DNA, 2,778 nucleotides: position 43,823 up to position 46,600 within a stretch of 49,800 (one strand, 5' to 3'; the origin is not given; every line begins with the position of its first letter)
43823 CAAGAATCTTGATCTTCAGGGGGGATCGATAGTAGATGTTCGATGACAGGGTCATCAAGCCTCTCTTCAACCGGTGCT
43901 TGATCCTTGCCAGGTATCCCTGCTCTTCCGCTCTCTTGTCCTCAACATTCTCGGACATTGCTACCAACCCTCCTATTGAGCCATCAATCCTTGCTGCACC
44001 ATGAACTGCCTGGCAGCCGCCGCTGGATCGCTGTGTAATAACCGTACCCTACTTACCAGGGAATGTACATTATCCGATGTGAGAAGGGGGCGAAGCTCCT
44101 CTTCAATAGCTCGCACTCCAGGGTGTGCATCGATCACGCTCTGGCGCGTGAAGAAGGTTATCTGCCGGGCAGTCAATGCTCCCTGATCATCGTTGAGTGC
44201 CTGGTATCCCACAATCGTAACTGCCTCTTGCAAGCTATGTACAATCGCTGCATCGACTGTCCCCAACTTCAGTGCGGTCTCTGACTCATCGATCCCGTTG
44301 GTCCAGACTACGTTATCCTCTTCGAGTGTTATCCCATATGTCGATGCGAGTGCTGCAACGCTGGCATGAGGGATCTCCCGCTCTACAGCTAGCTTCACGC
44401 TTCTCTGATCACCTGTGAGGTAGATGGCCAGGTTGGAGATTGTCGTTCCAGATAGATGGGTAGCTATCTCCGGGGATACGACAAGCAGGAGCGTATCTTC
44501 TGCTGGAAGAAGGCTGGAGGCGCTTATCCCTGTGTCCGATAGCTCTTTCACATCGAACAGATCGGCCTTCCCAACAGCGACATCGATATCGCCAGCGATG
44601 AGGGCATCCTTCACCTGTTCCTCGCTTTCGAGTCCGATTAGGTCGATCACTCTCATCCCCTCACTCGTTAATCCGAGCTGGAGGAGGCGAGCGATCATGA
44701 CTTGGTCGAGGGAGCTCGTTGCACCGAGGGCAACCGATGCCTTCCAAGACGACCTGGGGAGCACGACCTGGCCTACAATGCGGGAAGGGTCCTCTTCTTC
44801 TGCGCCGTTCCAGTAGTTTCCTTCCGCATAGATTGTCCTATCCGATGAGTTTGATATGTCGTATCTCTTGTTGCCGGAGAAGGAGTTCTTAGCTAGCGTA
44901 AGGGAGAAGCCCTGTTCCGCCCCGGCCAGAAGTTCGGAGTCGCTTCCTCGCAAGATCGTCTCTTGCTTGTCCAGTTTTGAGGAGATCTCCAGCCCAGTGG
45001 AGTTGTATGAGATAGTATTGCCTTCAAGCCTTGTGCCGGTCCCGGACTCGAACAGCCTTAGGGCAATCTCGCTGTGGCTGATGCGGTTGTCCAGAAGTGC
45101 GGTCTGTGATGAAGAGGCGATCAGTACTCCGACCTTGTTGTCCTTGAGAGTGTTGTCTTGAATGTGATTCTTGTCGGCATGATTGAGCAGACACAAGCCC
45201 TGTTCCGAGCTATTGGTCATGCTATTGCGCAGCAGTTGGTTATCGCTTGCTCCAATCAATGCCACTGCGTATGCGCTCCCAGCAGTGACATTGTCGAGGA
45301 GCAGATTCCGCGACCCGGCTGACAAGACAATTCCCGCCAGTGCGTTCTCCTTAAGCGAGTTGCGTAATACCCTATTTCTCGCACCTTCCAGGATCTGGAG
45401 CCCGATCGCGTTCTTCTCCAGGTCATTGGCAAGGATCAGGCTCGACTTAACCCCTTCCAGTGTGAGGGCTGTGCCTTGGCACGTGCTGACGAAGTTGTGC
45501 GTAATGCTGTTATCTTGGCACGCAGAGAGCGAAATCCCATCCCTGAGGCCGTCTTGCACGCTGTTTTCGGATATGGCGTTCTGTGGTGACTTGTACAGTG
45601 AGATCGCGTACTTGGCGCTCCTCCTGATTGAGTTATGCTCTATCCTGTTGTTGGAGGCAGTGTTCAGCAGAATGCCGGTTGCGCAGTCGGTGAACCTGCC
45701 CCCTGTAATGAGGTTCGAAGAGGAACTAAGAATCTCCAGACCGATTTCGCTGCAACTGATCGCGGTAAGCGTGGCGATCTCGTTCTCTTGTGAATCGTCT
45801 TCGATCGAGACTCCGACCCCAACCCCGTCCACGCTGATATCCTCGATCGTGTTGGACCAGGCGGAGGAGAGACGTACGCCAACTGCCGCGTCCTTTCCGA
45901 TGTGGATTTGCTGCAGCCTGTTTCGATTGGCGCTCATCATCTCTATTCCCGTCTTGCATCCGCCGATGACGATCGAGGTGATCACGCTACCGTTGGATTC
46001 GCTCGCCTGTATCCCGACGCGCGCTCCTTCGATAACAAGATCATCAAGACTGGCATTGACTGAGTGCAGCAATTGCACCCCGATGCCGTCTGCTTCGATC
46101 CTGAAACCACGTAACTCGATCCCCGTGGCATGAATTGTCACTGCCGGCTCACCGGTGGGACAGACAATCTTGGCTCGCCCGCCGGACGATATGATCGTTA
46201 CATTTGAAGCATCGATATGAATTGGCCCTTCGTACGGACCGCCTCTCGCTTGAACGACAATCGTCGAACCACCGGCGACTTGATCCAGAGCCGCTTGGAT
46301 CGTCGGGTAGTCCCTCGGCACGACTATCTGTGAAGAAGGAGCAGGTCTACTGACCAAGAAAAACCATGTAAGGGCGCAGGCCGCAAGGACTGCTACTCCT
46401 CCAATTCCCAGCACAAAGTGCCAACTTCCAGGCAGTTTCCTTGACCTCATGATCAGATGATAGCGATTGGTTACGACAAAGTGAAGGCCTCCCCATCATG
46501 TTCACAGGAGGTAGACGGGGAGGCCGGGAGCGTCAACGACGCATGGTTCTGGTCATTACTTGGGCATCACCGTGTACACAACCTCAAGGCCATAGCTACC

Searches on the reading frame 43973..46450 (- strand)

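Call 29: search_protein_families(library=pfam, proteins=[window:43973-46450:-], max_evalue=0.01)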
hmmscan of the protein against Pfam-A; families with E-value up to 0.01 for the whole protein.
window:43973-46450:- (825 aa): 4 families
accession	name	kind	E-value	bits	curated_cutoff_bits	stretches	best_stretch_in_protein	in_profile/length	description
PF13229.12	Beta_helix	-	5.3e-45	153.3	25.9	4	258-410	1-157/158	Right handed beta helix region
PF05048.19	NosD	-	5.1e-43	147.4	23.6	3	231-369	34-172/212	Periplasmic copper-binding protein (NosD)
PF04069.17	OpuAC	-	8.8e-13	48.9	21.2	1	572-817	2-255/257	Substrate binding domain of ABC-type glycine betaine transport system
PF12708.12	Pect-lyase_RHGA_epim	-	8.4e-08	32.7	27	1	84-192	105-212/213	Rhamnogalacturonase A/epimerase, pectate lyase-like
